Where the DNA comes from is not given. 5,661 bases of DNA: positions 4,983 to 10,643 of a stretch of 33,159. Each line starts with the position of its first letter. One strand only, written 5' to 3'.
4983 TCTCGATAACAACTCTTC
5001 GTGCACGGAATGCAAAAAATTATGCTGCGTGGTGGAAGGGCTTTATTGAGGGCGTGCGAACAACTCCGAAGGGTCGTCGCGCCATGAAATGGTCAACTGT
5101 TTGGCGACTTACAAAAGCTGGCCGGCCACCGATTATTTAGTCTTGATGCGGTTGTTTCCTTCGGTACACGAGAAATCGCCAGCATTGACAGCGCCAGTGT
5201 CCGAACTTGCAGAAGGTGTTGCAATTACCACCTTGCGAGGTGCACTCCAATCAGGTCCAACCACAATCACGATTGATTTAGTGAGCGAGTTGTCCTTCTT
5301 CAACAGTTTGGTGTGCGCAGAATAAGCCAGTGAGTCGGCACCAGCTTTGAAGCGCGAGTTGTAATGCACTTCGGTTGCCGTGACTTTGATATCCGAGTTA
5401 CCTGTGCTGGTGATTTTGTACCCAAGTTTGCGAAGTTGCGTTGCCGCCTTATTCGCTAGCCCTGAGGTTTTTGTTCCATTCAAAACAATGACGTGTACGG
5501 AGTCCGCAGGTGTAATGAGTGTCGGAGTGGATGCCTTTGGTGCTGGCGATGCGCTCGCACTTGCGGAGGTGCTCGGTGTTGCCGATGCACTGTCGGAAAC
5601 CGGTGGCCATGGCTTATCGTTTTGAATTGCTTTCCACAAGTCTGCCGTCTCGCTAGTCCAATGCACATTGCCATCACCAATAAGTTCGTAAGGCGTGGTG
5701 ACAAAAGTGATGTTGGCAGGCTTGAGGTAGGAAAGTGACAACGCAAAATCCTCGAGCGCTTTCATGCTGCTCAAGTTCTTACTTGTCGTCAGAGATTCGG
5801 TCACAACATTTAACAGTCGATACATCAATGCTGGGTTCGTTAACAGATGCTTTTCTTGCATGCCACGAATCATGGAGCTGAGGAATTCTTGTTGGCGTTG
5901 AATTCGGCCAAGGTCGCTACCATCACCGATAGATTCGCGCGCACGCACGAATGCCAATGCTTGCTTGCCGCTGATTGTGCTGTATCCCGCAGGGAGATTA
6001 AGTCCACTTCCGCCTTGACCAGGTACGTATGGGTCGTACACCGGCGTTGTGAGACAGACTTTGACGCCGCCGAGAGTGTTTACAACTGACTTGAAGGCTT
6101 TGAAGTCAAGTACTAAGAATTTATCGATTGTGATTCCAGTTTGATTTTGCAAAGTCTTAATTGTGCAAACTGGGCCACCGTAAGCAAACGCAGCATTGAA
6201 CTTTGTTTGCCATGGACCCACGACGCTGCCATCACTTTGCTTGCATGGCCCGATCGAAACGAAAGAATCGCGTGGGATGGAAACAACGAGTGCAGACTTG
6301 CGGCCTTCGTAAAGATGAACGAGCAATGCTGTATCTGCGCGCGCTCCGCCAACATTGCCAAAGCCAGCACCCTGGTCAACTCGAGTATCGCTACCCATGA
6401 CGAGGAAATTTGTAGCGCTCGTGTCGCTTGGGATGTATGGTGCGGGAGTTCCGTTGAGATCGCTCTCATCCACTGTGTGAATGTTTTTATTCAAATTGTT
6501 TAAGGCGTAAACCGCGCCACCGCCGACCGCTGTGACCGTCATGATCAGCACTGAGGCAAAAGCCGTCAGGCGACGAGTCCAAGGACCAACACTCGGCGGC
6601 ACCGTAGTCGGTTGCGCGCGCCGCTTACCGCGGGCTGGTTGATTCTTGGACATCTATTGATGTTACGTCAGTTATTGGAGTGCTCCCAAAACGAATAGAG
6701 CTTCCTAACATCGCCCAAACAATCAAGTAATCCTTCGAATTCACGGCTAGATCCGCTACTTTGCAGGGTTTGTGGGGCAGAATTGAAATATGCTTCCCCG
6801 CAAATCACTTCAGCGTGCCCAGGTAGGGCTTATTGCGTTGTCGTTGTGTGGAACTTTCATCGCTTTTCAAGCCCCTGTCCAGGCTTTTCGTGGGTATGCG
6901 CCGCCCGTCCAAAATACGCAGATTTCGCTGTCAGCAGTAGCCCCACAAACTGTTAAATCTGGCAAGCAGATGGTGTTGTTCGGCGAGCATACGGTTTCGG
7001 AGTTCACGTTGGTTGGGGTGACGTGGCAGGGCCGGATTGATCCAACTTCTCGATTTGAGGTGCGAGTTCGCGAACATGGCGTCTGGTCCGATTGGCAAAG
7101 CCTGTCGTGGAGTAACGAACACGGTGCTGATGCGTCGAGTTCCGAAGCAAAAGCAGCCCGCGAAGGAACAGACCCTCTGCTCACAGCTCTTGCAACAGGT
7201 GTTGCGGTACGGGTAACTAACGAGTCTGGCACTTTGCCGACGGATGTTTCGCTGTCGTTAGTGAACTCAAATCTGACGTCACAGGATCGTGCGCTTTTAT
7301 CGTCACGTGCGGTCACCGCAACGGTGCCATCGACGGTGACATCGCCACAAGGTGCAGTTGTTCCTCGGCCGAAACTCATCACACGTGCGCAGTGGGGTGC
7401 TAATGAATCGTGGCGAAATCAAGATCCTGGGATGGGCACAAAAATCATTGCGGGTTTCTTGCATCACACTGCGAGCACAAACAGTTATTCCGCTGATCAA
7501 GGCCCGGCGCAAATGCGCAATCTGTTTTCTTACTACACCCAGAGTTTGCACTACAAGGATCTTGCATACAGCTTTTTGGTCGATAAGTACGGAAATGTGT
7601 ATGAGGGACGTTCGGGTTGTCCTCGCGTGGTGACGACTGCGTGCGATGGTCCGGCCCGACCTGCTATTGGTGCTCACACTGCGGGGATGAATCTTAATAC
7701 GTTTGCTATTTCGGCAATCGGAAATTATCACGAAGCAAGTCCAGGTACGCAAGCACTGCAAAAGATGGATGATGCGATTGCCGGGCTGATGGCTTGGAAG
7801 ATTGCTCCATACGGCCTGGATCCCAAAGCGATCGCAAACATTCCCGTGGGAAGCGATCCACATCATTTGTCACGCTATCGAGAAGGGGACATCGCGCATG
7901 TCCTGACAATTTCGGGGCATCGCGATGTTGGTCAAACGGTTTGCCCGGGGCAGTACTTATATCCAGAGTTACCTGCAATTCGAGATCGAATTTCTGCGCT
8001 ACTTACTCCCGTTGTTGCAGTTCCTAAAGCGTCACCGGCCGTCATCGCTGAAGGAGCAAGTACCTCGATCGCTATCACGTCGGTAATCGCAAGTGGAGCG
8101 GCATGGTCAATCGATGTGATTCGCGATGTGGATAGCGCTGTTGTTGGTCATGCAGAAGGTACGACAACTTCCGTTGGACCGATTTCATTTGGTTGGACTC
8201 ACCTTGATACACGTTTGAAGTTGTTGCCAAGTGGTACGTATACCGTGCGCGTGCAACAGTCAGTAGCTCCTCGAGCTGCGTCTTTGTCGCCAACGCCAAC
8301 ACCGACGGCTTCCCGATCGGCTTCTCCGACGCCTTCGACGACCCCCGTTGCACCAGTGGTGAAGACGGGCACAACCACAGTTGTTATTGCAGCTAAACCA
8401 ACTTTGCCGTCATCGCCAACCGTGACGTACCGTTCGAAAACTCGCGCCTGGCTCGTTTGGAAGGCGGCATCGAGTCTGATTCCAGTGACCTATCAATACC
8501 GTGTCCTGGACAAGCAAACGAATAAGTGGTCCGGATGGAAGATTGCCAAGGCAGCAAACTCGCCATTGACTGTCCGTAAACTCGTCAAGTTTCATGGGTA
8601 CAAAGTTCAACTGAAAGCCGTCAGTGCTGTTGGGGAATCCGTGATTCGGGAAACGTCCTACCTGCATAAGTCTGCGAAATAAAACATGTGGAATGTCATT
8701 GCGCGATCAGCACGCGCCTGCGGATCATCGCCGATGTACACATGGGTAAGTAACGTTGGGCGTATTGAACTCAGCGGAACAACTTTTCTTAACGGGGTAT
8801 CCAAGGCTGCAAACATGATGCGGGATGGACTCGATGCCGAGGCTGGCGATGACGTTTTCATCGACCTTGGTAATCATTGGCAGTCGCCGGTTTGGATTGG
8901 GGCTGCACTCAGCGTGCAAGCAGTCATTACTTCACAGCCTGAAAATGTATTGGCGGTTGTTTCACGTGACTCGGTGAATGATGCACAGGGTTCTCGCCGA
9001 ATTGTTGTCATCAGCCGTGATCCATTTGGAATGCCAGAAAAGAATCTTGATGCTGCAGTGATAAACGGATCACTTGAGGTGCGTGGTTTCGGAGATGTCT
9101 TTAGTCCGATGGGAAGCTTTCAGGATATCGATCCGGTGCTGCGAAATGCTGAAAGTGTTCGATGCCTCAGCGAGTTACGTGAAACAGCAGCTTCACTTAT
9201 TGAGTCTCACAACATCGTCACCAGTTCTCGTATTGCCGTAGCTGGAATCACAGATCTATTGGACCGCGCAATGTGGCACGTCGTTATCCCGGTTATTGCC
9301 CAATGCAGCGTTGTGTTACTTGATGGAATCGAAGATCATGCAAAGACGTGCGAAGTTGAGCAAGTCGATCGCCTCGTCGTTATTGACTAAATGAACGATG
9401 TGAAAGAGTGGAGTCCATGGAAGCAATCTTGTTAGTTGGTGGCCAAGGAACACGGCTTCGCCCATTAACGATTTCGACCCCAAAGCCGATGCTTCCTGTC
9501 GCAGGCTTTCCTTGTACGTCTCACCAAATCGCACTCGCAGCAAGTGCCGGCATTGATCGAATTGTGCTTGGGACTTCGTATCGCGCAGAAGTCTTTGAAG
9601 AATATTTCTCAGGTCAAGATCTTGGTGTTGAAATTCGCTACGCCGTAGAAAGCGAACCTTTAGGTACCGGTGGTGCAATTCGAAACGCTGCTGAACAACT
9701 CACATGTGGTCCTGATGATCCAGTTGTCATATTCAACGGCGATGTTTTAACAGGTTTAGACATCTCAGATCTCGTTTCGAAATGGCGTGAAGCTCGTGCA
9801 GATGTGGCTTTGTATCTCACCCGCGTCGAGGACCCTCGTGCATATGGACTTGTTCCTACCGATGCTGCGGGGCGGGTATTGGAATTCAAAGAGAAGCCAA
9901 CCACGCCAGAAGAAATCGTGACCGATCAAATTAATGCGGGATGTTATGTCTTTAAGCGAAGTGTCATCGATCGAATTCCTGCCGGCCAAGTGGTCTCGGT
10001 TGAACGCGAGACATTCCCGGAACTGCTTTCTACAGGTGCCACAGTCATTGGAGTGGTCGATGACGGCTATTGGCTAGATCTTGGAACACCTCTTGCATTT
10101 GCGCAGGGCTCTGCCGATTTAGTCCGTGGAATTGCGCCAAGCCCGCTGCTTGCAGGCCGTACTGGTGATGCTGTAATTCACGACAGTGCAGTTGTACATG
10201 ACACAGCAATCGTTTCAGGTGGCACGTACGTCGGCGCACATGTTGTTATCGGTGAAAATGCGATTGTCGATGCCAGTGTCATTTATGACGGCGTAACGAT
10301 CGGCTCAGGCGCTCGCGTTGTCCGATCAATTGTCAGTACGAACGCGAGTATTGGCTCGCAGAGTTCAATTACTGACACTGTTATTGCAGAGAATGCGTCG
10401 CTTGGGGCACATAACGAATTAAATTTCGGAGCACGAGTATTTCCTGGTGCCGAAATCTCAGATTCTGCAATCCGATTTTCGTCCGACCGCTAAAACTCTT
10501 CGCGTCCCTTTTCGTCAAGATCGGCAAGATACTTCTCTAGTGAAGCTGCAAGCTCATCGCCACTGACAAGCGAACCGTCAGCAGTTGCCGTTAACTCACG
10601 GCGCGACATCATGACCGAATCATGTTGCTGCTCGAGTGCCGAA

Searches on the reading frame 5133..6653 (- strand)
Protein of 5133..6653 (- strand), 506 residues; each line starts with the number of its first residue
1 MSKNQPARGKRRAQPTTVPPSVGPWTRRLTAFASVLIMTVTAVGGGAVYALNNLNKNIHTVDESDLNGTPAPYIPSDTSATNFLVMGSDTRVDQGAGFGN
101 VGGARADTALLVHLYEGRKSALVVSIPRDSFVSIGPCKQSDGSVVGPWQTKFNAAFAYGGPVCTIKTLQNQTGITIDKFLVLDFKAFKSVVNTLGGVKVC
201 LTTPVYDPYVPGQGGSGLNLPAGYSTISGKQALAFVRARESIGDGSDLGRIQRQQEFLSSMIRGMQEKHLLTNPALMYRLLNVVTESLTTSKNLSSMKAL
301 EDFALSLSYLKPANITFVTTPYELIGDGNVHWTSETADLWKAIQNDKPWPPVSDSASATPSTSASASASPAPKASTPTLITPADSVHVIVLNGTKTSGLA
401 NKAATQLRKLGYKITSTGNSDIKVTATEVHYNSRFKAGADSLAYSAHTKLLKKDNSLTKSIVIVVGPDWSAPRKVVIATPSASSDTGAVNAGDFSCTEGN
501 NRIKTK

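Call 63: search_protein_families(library=pfam, proteins=[window:5133-6653:-])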
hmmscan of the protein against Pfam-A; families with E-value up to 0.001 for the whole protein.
window:5133-6653:- (506 aa): 2 families
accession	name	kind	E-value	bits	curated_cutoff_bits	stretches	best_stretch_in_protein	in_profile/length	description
PF03816.19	LytR_cpsA_psr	-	8.1e-44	149.8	24.6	1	105-266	1-149/150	LytR_cpsA_psr family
PF13399.11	LytR_C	-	1.7e-14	54.9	22.2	1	385-469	1-86/86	LytR cell envelope-related transcriptional attenuator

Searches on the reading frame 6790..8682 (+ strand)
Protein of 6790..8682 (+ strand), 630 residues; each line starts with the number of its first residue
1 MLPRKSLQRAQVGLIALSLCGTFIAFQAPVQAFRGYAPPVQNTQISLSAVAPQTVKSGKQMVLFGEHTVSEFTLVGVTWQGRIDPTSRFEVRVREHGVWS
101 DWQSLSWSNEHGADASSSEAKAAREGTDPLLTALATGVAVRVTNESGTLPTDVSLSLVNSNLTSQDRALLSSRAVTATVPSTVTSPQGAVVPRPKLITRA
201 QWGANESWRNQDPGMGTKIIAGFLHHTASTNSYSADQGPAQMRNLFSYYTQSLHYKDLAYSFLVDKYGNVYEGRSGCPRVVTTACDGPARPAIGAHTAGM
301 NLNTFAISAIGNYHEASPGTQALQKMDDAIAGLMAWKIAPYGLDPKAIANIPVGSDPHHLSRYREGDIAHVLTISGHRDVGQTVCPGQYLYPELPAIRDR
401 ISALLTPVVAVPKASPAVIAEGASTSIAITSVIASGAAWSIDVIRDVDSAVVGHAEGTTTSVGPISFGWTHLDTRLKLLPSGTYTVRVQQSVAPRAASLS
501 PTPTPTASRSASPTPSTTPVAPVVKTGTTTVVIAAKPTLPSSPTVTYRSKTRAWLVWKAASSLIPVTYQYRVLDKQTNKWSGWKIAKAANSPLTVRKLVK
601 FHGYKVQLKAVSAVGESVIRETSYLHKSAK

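Call 63: search_protein_families(library=pfam, proteins=[window:6790-8682:+])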
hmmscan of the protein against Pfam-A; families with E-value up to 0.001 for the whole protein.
window:6790-8682:+ (630 aa): 1 family
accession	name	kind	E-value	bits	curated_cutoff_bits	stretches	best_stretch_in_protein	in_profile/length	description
PF01510.30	Amidase_2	-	4.8e-10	40.3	26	1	222-388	8-131/131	N-acetylmuramoyl-L-alanine amidase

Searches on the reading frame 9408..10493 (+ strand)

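Call 63: search_protein_families(library=pfam, proteins=[window:9408-10493:+])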
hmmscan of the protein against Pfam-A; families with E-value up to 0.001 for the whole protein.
window:9408-10493:+ (361 aa): 5 families
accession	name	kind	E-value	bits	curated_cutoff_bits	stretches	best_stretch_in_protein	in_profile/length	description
PF00483.29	NTP_transferase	-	7.6e-46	157.1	21.2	1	6-237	2-241/245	Nucleotidyl transferase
PF25084.1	LbH_EIF2B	-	1.3e-10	41.7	54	1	259-346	8-95/105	EIF2B subunit epsilon LbH domain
PF12804.13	NTP_transf_3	-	2.5e-10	41.2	27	1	6-158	1-142/160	MobA-like NTP transferase domain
PF00132.30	Hexapep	-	2.3e-07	30.6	27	1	254-287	1-34/36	Bacterial transferase hexapeptide (six repeats)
PF24894.1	Hexapep_GlmU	-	5.1e-06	27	23.3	1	258-320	16-82/104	GlmU-like, C-terminal hexapeptide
